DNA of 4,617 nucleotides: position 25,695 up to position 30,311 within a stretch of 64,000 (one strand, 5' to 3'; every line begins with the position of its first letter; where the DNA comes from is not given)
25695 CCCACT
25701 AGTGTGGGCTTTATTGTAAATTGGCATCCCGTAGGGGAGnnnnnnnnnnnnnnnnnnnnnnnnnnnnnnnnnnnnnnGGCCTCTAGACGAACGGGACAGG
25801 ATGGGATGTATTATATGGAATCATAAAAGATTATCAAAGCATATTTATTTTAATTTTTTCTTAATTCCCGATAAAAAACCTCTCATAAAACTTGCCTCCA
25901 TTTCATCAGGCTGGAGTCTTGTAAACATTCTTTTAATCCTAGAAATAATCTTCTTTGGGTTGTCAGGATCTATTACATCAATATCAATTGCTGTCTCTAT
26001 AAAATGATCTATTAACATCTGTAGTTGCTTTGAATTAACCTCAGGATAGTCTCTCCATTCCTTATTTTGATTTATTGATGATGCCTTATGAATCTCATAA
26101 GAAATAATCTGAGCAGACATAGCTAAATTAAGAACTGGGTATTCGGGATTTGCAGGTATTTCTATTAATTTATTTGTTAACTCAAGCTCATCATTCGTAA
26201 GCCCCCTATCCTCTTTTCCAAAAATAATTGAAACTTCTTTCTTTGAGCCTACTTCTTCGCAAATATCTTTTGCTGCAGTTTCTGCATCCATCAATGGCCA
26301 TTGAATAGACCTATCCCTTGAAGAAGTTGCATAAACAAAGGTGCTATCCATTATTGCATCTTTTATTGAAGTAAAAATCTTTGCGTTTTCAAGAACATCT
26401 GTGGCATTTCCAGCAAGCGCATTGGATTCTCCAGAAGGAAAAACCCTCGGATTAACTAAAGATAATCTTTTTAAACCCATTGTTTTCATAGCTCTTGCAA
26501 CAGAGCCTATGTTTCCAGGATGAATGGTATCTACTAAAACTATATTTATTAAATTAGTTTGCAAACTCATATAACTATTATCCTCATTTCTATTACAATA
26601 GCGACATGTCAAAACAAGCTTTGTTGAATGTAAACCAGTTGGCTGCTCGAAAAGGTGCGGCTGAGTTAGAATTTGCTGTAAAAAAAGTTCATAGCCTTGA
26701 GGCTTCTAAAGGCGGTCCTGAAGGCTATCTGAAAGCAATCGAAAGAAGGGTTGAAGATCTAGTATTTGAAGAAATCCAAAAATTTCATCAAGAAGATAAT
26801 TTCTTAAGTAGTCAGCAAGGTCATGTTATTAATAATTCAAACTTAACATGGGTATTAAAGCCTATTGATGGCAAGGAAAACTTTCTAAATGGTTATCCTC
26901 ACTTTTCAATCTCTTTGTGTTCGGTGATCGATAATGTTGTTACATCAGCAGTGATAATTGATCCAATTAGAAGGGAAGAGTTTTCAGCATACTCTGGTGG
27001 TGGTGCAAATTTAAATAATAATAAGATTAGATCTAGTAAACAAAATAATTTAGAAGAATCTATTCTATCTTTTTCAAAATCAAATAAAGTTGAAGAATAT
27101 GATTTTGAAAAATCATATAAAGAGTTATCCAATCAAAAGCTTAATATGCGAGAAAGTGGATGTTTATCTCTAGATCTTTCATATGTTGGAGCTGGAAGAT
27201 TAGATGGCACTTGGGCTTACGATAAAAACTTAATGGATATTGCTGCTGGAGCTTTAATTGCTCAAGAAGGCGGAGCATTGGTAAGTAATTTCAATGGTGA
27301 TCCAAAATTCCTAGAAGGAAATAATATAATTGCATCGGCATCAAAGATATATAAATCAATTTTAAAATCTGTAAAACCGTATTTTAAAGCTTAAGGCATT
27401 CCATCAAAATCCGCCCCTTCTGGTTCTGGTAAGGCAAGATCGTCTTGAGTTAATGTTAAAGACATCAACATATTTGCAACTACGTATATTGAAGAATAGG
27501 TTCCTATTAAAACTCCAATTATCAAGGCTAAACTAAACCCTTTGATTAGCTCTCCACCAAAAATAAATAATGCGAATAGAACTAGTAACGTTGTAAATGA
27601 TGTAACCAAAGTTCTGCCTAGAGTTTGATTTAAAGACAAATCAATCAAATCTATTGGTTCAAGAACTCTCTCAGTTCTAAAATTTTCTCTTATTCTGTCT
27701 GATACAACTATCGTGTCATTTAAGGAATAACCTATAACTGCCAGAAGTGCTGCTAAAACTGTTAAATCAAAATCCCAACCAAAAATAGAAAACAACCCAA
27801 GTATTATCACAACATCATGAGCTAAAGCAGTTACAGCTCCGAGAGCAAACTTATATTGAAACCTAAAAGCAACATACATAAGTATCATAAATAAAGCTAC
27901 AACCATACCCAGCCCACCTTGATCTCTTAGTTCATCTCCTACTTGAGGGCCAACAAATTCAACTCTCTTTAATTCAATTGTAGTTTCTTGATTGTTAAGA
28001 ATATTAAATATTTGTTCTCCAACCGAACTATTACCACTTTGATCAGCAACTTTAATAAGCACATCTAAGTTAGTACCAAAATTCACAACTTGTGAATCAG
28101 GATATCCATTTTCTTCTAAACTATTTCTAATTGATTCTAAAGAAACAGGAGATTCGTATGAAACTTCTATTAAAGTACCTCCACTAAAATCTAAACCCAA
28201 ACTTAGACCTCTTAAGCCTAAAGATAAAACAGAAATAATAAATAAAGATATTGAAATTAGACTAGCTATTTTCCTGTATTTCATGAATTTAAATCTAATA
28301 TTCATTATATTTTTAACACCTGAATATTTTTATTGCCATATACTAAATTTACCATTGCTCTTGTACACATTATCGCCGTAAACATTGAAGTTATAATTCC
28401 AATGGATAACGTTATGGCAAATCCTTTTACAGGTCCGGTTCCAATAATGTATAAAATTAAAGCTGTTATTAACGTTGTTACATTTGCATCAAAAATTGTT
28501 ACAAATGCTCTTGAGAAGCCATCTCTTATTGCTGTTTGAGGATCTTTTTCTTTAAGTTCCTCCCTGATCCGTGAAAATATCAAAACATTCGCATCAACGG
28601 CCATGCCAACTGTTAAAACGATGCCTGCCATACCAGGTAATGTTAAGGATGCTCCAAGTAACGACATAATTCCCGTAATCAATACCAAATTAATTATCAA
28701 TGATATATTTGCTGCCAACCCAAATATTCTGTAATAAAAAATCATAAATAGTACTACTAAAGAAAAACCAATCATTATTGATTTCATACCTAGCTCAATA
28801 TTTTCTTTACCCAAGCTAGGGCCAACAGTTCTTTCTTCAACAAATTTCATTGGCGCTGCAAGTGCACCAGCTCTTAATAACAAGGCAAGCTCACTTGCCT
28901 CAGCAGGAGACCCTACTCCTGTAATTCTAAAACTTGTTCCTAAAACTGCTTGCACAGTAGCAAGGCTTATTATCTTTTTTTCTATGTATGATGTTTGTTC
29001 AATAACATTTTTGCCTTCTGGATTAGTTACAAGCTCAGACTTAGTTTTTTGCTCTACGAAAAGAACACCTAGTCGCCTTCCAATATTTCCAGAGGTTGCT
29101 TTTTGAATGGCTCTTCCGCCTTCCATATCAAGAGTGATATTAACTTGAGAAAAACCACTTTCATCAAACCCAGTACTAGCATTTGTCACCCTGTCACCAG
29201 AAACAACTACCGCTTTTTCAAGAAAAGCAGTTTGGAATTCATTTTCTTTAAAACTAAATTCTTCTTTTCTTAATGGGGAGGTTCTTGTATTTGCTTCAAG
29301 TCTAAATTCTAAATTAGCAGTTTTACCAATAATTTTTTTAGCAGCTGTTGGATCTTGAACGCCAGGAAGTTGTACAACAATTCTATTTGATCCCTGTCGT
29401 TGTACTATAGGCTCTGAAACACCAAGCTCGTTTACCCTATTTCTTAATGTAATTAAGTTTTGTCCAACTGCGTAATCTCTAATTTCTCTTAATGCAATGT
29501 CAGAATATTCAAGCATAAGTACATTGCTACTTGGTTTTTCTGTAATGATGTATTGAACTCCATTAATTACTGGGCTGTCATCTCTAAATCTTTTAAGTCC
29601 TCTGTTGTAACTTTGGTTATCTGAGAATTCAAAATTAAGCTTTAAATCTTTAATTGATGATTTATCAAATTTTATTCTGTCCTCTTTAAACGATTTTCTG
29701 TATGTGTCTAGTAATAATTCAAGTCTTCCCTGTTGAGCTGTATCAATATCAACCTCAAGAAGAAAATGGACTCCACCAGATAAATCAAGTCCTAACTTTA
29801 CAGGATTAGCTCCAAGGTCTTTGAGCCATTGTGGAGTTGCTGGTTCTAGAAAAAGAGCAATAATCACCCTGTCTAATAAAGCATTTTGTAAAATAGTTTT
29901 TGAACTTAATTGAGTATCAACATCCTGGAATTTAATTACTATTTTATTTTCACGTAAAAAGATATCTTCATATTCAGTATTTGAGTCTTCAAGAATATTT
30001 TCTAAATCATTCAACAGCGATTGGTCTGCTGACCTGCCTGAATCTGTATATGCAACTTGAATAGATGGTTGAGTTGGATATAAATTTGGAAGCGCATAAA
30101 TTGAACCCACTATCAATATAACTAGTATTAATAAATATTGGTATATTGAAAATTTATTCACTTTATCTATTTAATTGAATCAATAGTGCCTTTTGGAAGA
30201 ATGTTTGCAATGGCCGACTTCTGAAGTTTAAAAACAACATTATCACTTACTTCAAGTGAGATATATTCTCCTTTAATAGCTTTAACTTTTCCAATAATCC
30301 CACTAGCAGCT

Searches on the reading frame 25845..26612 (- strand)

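Call 9: search_protein_families(library=ncbifam, max_evalue=1e-10, proteins=[window:25845-26612:-])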
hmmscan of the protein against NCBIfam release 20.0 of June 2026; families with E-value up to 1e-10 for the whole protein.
window:25845-26612:- (255 aa): 4 families
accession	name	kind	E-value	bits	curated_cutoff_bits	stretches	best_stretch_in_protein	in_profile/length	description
TIGR00050.1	rRNA_methyl_1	subfamily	2.2e-65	220.8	167.15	1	21-254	4-232/233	TrmJ/YjtD family RNA methyltransferase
NF011694.0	PRK15114.1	equivalog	6.3e-58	196.2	280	1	22-253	5-240/246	tRNA (cytosine(32)/uridine(32)-2'-O)-methyltransferase TrmJ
NF007752.0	PRK10433.1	equivalog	5.4e-37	127.5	212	1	22-253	3-225/228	tRNA/rRNA methyltransferase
NF041077.1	tRNAmeth_TrmJ_Sulfolob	equivalog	6.5e-31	107.7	350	1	22-252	2-222/229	tRNA (cytidine-2'-O-)-methyltransferase TrmJ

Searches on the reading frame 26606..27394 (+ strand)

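Call 9: search_protein_families(library=ncbifam, max_evalue=1e-10, proteins=[window:26606-27394:+])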
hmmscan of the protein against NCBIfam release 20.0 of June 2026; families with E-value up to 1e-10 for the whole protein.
window:26606-27394:+ (262 aa): 4 families
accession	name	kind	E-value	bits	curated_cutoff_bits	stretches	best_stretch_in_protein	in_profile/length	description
NF008027.1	PRK10757.1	equivalog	4.6e-43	147.1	332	1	6-257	4-258/267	inositol-1-monophosphatase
NF009321.0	PRK12676.1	equivalog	1.8e-35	122.3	264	1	42-256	44-262/264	bifunctional fructose-bisphosphatase/inositol-phosphate phosphatase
TIGR02067.1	his_9_HisN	equivalog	9.1e-25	87.6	275.15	1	42-256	36-251/252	histidinol-phosphatase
NF010678.0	PRK14076.1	equivalog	1.1e-13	51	493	1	43-233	43-255/570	bifunctional NADP phosphatase/NAD kinase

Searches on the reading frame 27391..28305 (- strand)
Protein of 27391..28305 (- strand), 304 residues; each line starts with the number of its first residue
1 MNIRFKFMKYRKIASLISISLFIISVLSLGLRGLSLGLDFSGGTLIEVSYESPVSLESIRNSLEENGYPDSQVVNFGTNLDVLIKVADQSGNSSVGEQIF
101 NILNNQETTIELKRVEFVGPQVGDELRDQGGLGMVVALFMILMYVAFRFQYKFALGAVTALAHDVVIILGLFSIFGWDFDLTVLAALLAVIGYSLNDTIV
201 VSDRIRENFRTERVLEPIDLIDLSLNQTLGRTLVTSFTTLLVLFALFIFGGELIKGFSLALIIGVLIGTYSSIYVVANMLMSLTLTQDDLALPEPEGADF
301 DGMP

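Call 9: search_protein_families(library=ncbifam, max_evalue=1e-10, proteins=[window:27391-28305:-])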
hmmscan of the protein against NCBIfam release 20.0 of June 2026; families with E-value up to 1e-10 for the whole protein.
window:27391-28305:- (304 aa): 20 families
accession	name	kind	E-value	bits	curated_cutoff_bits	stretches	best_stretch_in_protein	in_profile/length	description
TIGR00966.2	transloc_SecF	equivalog_domain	1.4e-94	316.7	160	1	5-282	1-278/279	protein translocase subunit SecF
NF009583.0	PRK13024.1-3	subfamily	3.6e-89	299.7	721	1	4-286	456-736/755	protein translocase subunit SecDF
NF011315.0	PRK14726.1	equivalog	1.6e-83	281.2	1249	1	4-289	546-833/855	protein translocase subunit SecDF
NF009585.0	PRK13024.1-5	equivalog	2.7e-66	224.3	1037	1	2-284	667-978/993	protein translocase subunit SecDF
NF009581.0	PRK13024.1-1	equivalog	2.8e-58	197.7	1058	1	4-283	448-729/752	protein translocase subunit SecDF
NF009580.0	PRK13023.1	equivalog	1.5e-53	182.1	1153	1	6-286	471-753/775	protein translocase subunit SecDF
TIGR00916.1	2A0604s01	subfamily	8.5e-53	179.3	148.6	1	108-273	68-231/231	SecD/SecF family protein translocase subunit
NF009584.0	PRK13024.1-4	equivalog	8.2e-50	169.9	1171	1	4-279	450-727/759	protein translocase subunit SecDF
NF009582.0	PRK13024.1-2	equivalog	4.9e-35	120.7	723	1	6-283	524-824/859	protein translocase subunit SecDF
NF009540.0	PRK12911.1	equivalog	9e-33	112.7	1878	1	118-282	1224-1393/1403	bifunctional preprotein translocase subunit SecD/SecF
NF046001.1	SecDF_plasm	equivalog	2.8e-24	85.2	500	1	5-283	537-846/878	protein translocase subunit SecDF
NF006218.0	PRK08343.1-4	subfamily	9.6e-24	83.9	383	1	110-283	222-388/392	preprotein translocase subunit SecD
NF006216.0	PRK08343.1-2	equivalog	1.5e-23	83.3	519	1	110-270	328-488/506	preprotein translocase subunit SecD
TIGR01129.1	secD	equivalog_domain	4.1e-19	69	244.4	1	109-279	229-396/397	protein translocase subunit SecD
NF006353.0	PRK08578.1-1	subfamily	5e-18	65.5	282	1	9-266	4-257/281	preprotein translocase subunit SecF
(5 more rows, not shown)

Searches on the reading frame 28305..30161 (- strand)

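Call 8: search_protein_families(library=ncbifam, max_evalue=1e-10, proteins=[window:28305-30161:-])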
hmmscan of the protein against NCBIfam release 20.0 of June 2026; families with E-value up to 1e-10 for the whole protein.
window:28305-30161:- (618 aa): 18 families
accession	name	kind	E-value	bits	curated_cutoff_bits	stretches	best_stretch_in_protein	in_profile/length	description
NF009545.0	PRK12933.1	equivalog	2.2e-169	564.8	728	1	1-613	10-599/604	protein translocase subunit SecD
TIGR01129.1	secD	equivalog_domain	5.9e-132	440.6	244.4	1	123-604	1-397/397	protein translocase subunit SecD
NF009583.0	PRK13024.1-3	subfamily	1.9e-127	426.3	721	1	96-618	17-442/755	protein translocase subunit SecDF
NF011315.0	PRK14726.1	equivalog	7.6e-105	351.8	1249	1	109-611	36-528/855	protein translocase subunit SecDF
NF009585.0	PRK13024.1-5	equivalog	4.7e-94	316.2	1037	2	318-611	381-651/993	protein translocase subunit SecDF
TIGR00916.1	2A0604s01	subfamily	1.6e-72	243.9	148.6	1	347-597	4-231/231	SecD/SecF family protein translocase subunit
NF009581.0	PRK13024.1-1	equivalog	7.6e-62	209.5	1058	2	390-607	191-410/752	protein translocase subunit SecDF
NF009580.0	PRK13023.1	equivalog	3.6e-56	190.8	1153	1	393-605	231-445/775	protein translocase subunit SecDF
NF009584.0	PRK13024.1-4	equivalog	5.6e-56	190.3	1171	2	393-608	192-413/759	protein translocase subunit SecDF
NF009540.0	PRK12911.1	equivalog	2.2e-50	171.1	1878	1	397-604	850-1058/1403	bifunctional preprotein translocase subunit SecD/SecF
NF009582.0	PRK13024.1-2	equivalog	3.1e-32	111.5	723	1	368-608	244-488/859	protein translocase subunit SecDF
NF006218.0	PRK08343.1-4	subfamily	7.2e-27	94.2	383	1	237-595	61-376/392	preprotein translocase subunit SecD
TIGR00966.2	transloc_SecF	equivalog_domain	2.3e-23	83.1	160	1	338-604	28-276/279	protein translocase subunit SecF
NF046001.1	SecDF_plasm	equivalog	3.2e-22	78.4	500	1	436-610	330-506/878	protein translocase subunit SecDF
NF006217.0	PRK08343.1-3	equivalog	3e-17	62.4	491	1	315-594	253-526/544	preprotein translocase subunit SecD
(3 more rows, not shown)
